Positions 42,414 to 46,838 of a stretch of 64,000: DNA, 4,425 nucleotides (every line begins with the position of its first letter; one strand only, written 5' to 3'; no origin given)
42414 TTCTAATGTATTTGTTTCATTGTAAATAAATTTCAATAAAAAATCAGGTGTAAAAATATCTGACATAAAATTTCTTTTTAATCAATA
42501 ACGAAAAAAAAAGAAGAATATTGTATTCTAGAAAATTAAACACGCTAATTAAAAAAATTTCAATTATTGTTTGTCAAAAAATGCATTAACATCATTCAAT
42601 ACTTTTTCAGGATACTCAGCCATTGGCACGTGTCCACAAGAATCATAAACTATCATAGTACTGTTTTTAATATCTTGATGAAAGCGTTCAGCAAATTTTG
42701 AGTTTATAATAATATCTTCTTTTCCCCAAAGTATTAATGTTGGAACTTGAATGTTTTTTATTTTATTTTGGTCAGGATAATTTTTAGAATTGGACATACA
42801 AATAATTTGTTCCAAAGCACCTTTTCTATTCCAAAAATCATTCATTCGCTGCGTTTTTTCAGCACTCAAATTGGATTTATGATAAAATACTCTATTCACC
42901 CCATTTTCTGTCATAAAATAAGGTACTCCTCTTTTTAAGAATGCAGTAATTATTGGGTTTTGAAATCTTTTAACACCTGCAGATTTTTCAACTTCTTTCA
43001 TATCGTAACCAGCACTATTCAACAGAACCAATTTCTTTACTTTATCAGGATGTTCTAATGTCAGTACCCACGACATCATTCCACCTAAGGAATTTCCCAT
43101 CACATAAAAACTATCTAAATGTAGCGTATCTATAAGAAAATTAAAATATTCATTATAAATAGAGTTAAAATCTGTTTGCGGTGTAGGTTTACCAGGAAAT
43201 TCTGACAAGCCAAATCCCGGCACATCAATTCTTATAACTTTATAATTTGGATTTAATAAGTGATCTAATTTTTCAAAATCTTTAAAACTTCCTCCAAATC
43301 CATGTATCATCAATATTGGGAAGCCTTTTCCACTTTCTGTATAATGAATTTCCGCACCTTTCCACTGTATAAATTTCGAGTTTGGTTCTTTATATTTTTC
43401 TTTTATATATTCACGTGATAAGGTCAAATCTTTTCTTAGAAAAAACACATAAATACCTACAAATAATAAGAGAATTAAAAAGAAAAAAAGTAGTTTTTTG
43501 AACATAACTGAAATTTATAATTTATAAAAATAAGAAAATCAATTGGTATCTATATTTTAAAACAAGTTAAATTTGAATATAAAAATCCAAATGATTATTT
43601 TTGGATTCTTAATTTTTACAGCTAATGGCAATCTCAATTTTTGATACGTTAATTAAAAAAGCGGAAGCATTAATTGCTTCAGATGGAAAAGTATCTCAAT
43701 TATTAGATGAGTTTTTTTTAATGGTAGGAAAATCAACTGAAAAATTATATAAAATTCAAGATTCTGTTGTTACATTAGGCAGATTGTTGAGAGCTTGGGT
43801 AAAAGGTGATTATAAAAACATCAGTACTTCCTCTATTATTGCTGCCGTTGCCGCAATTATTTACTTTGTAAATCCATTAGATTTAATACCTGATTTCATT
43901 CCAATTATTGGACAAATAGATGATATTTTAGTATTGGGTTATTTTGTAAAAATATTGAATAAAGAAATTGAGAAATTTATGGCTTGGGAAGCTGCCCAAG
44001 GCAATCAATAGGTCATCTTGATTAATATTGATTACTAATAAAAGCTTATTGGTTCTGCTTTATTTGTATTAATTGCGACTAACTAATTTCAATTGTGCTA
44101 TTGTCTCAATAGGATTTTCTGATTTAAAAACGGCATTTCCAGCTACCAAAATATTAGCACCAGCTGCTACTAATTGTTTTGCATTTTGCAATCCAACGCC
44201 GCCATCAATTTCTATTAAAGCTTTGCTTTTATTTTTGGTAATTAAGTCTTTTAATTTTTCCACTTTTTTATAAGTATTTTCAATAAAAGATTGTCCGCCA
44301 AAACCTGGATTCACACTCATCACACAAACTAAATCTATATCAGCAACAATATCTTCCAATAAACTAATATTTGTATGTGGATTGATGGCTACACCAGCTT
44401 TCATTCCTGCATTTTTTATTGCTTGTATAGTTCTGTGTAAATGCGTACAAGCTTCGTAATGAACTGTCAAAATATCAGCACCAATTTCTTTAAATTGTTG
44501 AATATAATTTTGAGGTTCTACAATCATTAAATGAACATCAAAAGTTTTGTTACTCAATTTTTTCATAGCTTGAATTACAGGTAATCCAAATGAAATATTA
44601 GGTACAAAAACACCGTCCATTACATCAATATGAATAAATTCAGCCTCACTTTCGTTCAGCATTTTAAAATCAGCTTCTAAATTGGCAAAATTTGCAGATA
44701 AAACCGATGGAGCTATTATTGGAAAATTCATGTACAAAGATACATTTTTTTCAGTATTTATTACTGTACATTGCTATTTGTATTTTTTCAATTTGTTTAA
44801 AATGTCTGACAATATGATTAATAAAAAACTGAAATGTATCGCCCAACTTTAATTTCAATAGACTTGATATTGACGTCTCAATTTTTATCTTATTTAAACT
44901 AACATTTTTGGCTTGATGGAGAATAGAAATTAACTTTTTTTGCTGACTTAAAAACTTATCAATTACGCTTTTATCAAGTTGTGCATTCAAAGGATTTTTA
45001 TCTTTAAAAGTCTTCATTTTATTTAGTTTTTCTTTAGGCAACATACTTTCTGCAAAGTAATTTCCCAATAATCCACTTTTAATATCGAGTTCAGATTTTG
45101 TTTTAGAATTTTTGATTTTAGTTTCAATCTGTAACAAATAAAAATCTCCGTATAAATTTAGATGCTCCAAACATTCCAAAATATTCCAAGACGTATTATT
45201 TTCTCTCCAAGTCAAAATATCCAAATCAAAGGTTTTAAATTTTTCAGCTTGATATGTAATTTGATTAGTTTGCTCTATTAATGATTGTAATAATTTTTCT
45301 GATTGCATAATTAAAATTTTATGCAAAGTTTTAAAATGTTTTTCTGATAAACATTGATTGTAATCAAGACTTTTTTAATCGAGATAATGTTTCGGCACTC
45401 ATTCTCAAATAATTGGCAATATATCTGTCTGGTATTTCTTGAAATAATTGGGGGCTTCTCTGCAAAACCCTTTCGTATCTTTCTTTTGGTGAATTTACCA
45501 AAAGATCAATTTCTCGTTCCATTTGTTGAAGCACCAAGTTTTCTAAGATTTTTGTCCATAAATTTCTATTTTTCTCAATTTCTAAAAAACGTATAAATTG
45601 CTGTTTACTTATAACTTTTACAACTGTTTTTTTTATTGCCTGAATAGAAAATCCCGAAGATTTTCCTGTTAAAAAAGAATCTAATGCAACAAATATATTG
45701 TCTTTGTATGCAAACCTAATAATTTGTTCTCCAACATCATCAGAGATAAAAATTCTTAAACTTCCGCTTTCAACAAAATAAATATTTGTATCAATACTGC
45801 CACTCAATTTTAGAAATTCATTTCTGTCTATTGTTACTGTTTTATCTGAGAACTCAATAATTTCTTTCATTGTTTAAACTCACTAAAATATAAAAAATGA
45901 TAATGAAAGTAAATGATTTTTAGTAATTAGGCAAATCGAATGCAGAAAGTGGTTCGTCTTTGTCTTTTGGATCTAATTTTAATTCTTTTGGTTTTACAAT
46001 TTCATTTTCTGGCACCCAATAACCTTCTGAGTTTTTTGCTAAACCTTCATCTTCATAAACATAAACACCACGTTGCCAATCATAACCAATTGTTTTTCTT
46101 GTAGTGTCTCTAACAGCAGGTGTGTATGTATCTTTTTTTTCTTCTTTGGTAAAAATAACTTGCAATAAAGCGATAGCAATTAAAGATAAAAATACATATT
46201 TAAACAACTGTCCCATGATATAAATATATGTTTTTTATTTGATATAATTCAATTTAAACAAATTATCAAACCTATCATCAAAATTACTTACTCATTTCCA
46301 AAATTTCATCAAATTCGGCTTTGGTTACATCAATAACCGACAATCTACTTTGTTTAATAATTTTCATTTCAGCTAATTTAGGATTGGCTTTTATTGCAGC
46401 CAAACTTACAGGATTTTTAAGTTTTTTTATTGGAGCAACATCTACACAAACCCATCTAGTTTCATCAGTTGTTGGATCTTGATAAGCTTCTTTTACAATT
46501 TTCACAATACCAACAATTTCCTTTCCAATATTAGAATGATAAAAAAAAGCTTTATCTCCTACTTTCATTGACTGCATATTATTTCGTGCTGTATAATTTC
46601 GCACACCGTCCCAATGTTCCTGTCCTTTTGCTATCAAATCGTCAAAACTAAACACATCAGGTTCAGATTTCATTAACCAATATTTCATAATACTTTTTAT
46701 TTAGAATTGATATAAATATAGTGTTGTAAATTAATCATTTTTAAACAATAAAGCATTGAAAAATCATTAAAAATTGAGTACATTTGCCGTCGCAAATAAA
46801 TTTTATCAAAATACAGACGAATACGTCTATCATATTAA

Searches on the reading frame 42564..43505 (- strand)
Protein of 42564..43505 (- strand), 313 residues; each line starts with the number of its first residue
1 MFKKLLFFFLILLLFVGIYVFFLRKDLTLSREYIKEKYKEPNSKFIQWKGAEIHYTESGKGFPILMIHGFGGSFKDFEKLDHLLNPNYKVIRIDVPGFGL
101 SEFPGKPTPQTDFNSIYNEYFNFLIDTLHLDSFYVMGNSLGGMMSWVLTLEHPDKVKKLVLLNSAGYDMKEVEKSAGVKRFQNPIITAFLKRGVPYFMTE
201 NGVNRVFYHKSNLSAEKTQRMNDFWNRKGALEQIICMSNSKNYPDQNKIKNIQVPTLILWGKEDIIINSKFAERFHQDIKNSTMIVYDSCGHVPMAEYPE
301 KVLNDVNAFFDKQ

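Call 47: search_protein_families(library=pfam, proteins=[window:42564-43505:-], max_evalue=0.0001)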
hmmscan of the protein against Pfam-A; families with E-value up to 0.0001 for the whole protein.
window:42564-43505:- (313 aa): 7 families
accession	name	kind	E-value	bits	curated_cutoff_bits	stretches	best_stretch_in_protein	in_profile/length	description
PF00561.26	Abhydrolase_1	-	3.4e-32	112.5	25.8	1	63-295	2-241/245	alpha/beta hydrolase fold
PF12146.15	Hydrolase_4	-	1e-18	68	27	1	64-297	7-237/239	Serine aminopeptidase, S33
PF12697.13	Abhydrolase_6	-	2.3e-16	61.6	26.3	1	64-303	1-215/217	Alpha/beta hydrolase family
PF03096.20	Ndr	-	1.1e-07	31.3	23.3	1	86-310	54-276/283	Ndr family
PF12695.13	Abhydrolase_5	-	1.4e-07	31.9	27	0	229-294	79-142/164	Alpha/beta hydrolase family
PF06342.18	DUF1057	-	7.9e-07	28.9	21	1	64-273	38-232/297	Alpha/beta hydrolase of unknown function (DUF1057)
PF00975.26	Thioesterase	-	5e-06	27.3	26.4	1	63-145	2-80/226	Thioesterase domain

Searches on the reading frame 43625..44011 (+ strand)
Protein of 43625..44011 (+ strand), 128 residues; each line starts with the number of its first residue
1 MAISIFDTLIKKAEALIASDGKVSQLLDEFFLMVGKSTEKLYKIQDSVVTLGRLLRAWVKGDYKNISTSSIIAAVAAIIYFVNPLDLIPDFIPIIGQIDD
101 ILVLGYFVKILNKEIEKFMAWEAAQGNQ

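Call 47: search_protein_families(library=pfam, proteins=[window:43625-44011:+], max_evalue=0.0001)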
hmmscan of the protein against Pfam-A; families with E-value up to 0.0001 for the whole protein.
window:43625-44011:+ (128 aa): 1 family
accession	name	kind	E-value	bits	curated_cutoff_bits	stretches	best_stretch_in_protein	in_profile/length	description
PF06803.17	DUF1232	-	1.4e-13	50.8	23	1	71-105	2-36/37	Protein of unknown function (DUF1232)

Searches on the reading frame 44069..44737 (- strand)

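Call 35: search_protein_families(library=pfam, proteins=[window:44069-44737:-], max_evalue=0.0001)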
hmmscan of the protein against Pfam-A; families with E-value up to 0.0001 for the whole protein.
window:44069-44737:- (222 aa): 1 family
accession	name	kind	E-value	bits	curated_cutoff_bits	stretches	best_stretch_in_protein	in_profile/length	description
PF00834.25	Ribul_P_3_epim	-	8.4e-76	254.2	21.1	1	8-204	2-198/198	Ribulose-phosphate 3 epimerase family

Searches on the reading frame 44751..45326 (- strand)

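Call 35: search_protein_families(library=pfam, proteins=[window:44751-45326:-], max_evalue=0.0001)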
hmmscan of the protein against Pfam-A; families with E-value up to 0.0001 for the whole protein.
window:44751-45326:- (191 aa): 1 family
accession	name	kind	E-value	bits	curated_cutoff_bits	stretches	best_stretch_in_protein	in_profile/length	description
PF12867.12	DinB_2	-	9.3e-10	39.5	24.8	1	30-179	13-128/128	DinB superfamily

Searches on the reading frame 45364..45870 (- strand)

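Call 35: search_protein_families(library=pfam, proteins=[window:45364-45870:-], max_evalue=0.0001)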
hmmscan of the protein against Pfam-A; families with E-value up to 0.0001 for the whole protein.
window:45364-45870:- (168 aa): 1 family
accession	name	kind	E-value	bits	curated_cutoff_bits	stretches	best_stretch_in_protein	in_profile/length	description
PF00027.35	cNMP_binding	-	6.5e-10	39.3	27.5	1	13-97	3-87/89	Cyclic nucleotide-binding domain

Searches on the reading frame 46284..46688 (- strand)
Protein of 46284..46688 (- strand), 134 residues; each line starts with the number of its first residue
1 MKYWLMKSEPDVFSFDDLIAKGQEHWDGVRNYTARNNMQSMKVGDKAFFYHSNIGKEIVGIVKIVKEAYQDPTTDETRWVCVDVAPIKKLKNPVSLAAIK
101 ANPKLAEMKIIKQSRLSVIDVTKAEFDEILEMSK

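Call 35: search_protein_families(library=pfam, proteins=[window:46284-46688:-], max_evalue=0.0001)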
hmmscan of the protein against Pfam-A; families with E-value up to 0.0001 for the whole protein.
window:46284-46688:- (134 aa): 1 family
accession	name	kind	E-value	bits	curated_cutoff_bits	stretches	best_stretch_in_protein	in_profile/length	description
PF01878.24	EVE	-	9.6e-52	175.3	23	1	2-132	1-145/145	EVE domain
